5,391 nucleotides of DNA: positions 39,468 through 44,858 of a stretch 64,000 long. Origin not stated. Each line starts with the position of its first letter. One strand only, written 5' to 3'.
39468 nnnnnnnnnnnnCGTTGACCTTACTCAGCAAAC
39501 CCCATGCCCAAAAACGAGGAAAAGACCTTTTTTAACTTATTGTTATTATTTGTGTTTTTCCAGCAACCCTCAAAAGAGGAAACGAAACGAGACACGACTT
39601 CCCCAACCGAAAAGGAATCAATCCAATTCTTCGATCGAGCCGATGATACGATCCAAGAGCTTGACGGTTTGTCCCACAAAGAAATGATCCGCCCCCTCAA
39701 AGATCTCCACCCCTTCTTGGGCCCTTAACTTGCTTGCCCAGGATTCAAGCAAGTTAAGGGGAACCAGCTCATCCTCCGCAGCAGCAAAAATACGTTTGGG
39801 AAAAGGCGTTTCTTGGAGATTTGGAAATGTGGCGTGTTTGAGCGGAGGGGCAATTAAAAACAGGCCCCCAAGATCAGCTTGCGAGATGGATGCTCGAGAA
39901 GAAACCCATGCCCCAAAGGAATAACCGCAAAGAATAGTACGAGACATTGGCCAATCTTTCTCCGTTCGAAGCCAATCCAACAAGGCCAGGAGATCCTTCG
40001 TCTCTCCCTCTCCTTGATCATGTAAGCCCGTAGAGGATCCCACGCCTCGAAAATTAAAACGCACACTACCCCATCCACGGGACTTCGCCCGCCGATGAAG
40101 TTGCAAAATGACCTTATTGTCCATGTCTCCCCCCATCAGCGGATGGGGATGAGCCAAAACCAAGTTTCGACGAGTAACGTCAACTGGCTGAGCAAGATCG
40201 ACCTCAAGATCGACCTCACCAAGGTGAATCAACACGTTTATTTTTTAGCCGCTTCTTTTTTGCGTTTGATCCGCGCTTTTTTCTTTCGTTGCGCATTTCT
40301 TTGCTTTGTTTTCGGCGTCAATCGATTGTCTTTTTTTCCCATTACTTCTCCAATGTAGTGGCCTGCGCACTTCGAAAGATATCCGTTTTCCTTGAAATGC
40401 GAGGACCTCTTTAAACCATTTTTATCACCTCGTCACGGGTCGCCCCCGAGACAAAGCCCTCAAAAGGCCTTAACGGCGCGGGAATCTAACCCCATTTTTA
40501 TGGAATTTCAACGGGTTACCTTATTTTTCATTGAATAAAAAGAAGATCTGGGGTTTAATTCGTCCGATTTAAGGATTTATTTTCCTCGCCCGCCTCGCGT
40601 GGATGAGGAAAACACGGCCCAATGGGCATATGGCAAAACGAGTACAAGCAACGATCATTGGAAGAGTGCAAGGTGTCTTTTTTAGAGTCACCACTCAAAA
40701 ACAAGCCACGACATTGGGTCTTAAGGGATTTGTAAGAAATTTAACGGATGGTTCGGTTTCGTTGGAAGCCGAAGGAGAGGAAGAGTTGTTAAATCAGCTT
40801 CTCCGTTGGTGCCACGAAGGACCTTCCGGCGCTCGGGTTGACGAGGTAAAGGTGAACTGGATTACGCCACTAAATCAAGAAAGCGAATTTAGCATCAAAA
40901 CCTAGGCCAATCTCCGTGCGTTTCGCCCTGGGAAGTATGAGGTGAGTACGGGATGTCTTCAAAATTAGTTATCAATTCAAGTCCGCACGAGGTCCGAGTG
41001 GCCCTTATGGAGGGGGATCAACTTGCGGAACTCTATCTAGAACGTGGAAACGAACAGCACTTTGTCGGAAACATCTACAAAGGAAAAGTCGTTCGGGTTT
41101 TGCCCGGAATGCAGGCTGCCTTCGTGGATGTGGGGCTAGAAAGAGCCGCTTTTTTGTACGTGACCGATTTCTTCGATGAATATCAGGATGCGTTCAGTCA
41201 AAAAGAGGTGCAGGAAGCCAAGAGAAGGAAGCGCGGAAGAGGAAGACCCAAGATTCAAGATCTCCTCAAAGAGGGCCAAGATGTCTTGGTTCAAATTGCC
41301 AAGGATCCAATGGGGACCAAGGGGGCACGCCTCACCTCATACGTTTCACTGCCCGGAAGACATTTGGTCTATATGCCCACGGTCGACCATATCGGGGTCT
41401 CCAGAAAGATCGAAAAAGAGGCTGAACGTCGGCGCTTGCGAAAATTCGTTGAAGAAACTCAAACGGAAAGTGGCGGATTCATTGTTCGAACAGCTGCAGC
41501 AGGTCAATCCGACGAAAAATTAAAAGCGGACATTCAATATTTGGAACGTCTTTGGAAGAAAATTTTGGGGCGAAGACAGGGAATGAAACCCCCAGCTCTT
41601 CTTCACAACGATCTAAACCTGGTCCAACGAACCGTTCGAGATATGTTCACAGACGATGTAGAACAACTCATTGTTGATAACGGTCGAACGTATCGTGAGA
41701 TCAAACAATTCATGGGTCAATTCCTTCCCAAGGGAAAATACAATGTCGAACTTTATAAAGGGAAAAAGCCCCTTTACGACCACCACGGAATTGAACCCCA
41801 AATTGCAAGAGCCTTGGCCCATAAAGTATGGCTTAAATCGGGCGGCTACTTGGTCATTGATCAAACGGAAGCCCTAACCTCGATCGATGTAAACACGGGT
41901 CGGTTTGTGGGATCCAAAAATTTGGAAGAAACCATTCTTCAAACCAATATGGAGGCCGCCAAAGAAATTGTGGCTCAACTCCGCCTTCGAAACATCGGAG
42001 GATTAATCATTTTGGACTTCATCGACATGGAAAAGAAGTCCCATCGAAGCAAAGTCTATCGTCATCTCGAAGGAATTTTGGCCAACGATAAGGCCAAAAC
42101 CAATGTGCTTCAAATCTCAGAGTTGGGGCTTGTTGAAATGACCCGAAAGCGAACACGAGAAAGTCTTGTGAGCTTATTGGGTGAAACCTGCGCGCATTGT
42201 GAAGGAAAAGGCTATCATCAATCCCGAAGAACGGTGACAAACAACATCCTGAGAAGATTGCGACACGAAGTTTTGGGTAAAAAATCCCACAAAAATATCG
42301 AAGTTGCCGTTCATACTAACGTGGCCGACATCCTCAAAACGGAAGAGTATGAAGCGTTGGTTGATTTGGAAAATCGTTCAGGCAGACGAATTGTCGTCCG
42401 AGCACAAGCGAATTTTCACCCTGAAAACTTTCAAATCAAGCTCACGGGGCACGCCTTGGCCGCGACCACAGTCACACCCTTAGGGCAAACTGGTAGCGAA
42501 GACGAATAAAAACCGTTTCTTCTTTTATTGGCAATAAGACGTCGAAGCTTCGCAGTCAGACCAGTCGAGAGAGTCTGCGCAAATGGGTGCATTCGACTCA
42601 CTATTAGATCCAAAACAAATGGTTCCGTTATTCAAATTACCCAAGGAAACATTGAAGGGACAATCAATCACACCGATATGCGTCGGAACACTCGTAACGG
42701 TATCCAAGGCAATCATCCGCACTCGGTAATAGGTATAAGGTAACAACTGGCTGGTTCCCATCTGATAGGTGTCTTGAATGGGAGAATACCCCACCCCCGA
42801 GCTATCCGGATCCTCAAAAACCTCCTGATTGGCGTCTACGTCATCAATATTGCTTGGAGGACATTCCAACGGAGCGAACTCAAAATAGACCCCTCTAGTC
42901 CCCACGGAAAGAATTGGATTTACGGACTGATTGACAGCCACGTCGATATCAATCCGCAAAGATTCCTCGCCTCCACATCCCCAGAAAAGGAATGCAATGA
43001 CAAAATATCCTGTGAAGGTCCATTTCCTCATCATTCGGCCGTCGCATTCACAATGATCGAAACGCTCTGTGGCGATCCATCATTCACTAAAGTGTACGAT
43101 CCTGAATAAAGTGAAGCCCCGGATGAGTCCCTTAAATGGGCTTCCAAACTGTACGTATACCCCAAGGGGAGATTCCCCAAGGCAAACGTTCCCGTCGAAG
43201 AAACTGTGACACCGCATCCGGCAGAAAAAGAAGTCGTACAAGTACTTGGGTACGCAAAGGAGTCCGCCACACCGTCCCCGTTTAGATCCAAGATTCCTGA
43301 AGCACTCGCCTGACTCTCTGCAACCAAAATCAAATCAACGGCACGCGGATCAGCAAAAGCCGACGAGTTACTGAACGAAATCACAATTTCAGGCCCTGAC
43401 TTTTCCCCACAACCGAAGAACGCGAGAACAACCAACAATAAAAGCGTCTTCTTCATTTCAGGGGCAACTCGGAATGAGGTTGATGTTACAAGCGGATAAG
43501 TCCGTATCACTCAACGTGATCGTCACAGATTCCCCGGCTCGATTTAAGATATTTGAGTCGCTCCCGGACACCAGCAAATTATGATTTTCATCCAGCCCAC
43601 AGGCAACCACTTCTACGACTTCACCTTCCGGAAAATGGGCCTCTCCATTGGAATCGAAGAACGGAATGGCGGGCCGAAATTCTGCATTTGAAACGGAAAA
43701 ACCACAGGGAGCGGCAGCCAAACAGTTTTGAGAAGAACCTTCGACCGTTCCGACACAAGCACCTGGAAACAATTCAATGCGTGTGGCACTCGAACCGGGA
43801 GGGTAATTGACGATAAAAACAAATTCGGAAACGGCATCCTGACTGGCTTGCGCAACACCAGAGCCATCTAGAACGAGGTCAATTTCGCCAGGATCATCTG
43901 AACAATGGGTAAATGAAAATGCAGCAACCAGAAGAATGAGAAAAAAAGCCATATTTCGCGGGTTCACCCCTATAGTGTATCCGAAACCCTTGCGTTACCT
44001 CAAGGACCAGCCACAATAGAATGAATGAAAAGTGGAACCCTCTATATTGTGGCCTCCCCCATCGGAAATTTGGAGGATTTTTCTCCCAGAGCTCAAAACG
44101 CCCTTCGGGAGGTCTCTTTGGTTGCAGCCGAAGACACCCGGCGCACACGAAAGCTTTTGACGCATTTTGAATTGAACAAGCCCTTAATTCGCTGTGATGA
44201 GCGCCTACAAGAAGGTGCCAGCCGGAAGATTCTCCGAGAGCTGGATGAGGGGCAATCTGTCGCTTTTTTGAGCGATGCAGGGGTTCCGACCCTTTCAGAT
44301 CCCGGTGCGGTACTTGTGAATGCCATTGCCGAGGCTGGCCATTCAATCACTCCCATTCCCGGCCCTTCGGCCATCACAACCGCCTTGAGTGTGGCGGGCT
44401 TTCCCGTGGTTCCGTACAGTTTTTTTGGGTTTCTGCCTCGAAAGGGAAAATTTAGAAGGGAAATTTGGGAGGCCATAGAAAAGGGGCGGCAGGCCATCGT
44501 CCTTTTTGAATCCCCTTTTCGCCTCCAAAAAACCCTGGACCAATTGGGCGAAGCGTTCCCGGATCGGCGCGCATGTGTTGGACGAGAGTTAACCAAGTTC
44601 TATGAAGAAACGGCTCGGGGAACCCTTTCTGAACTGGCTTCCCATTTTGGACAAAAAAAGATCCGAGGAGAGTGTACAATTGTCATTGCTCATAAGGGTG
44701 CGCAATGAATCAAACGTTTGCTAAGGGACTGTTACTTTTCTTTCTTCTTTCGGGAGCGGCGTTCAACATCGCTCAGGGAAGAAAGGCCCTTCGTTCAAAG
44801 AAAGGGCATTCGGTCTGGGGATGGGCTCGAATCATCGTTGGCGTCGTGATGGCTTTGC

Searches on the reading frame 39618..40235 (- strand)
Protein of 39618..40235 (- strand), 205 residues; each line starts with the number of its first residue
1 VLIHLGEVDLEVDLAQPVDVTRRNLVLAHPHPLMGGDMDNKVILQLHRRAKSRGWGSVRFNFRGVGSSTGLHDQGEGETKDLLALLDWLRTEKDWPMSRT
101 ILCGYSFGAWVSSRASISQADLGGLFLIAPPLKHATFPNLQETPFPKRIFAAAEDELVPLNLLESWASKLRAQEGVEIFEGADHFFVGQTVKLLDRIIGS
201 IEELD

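Call 9: search_protein_families(library=pfam, proteins=[window:39618-40235:-], max_evalue=0.001)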
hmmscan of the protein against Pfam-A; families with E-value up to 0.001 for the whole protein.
window:39618-40235:- (205 aa): 6 families
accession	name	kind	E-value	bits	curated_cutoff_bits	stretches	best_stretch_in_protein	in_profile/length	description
PF12697.13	Abhydrolase_6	-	7.6e-07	30.5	26.3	1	45-156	19-115/217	Alpha/beta hydrolase family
PF02129.25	Peptidase_S15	-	1.1e-06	29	23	1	50-115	47-112/262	X-Pro dipeptidyl-peptidase (S15 family)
PF00561.26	Abhydrolase_1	-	1.3e-06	28.7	25.8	0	52-112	24-83/245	alpha/beta hydrolase fold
PF12146.15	Hydrolase_4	-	8.6e-06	25.7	27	1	46-136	23-115/239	Serine aminopeptidase, S33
PF20408.4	Abhydrolase_11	-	2e-05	24.9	27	1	23-187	3-168/193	Alpha/beta hydrolase domain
PF01738.24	DLH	-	0.00011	22.4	21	1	71-188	69-190/217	Dienelactone hydrolase family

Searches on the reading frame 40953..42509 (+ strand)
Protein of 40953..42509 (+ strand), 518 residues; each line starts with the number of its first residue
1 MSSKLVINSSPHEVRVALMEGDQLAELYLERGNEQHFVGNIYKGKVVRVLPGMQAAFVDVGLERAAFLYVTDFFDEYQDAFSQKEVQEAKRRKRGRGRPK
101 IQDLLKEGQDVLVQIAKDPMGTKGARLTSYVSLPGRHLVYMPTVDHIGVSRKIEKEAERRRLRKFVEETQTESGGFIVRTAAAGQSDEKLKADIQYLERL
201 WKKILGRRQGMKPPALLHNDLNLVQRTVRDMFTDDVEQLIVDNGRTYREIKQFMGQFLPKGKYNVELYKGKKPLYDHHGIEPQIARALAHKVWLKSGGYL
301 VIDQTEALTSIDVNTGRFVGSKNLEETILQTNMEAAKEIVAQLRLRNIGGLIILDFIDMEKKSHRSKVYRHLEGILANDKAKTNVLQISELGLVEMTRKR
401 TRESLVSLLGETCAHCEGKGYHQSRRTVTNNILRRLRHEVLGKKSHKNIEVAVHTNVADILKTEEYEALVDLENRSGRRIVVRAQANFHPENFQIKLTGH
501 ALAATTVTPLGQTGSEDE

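Call 9: search_protein_families(library=pfam, proteins=[window:40953-42509:+], max_evalue=0.001)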
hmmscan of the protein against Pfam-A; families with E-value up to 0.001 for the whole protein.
window:40953-42509:+ (518 aa): 2 families
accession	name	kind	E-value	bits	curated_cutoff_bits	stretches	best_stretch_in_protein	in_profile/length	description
PF10150.14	RNase_E_G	-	1.7e-109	365.9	25.5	1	132-401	1-270/270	Ribonuclease E/G family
PF20833.2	RNase_E_G_Thio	-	5.6e-13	49.3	26.8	1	412-496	1-84/86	RNase E/G, Thioredoxin-like domain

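Call 14: find_related_loci(query=window:40953-42509:+, collection=genome_contigs, flank=10000)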
Query window:40953-42509:+ (518 aa) in genome_contigs; peptide patterns used: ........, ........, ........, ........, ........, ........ (x = any residue, [..] = any of these).
600 stretches matched a pattern (row limit reached: there are more); 574 encode a relative of the query (tblastn E <= 1e-3); the best 80 are kept; 80 distinct loci.
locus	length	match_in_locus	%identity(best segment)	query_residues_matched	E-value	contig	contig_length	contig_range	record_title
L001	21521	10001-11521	53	1-495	8e-178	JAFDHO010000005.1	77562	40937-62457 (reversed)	MAG: Deltaproteobacteria bacterium isolate Meg22_1214_Bin_272 Meg22_1214_Bin_272_scaffold_970, whole genome shotgun sequ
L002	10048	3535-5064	52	1-497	4e-177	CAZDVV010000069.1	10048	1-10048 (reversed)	MAG TPA_asm: uncultured Desulfobacteraceae bacterium isolate binchicken_co184_155 genome assembly, contig: NODE_13436_le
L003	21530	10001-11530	52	1-497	6e-177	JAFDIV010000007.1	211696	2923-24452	MAG: Deltaproteobacteria bacterium isolate Meg22_1618_Bin_54 Meg22_1618_Bin_54_scaffold_57, whole genome shotgun sequenc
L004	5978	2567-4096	52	1-497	2e-177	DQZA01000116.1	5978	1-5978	MAG TPA_asm: Desulfobacteraceae bacterium isolate HyVt-17 Ga0136651_10007496, whole genome shotgun sequence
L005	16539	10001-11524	52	1-495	2e-174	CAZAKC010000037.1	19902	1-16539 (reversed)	MAG TPA_asm: uncultured Desulfobacteraceae bacterium isolate SRP163575_co1_521 genome assembly, contig: NODE_5654_length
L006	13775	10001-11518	52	1-495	6e-174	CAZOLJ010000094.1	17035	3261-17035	MAG TPA_asm: uncultured Desulfobacteraceae bacterium isolate binchicken_co340_80 genome assembly, contig: NODE_1636_leng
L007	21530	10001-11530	51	1-497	3e-173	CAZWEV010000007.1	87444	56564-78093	MAG TPA_asm: uncultured Desulfobacteraceae bacterium isolate binchicken_co129_423 genome assembly, contig: NODE_447_leng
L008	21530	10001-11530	52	1-497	1e-172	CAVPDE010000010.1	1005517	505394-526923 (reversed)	MAG: uncultured delta proteobacterium isolate MFD00032.bin.1.156 genome assembly, contig: contig_15954, whole genome sho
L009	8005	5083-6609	51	1-495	4e-172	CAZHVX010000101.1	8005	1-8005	MAG TPA_asm: uncultured Pseudomonadota bacterium isolate SRP256446_co1_199 genome assembly, contig: NODE_5401_length_800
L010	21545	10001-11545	52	1-503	1e-171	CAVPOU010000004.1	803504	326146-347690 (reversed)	MAG: uncultured delta proteobacterium isolate MFD00032.bin.1.150 genome assembly, contig: contig_12661, whole genome sho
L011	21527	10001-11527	50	1-497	1e-170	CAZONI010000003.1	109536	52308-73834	MAG TPA_asm: uncultured Desulfobacteraceae bacterium isolate binchicken_co150_469 genome assembly, contig: NODE_245_leng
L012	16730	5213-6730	51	1-495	8e-169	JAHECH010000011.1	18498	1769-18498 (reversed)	MAG: Deltaproteobacteria bacterium isolate Ww165 NODE_5715_length_18498_cov_3.109485, whole genome shotgun sequence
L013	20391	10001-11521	50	1-495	1e-168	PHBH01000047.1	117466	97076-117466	MAG: Deltaproteobacteria bacterium HGW-Deltaproteobacteria-15 Ig3397_v2_scaffold_417, whole genome shotgun sequence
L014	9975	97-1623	51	1-496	2e-168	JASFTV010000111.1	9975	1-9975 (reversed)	MAG: Desulfobacteraceae bacterium isolate D1103U20metaG_sub_Bin_336 D1103U20metaG_FD_scaffold_2174_c1, whole genome shot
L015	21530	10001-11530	50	1-495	2e-167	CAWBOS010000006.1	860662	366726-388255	MAG: uncultured delta proteobacterium isolate MFD01299.bin.3.111 genome assembly, contig: contig_21432, whole genome sho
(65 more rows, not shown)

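Call 68: find_encoding_contigs(protein=window:40953-42509:+, flank=1000, max_places=2)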
Protein window:40953-42509:+ (518 aa): no gene with exactly this product is on record in the collection.

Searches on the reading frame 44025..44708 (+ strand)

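Call 106: search_protein_families(library=pfam, proteins=[window:44025-44708:+], max_evalue=0.00001)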
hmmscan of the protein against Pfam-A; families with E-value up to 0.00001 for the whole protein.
window:44025-44708:+ (227 aa): 1 family
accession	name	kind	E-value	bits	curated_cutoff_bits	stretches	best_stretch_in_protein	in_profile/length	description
PF00590.25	TP_methylase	-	7.4e-32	111.5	27.8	1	5-205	1-212/212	Tetrapyrrole (Corrin/Porphyrin) Methylases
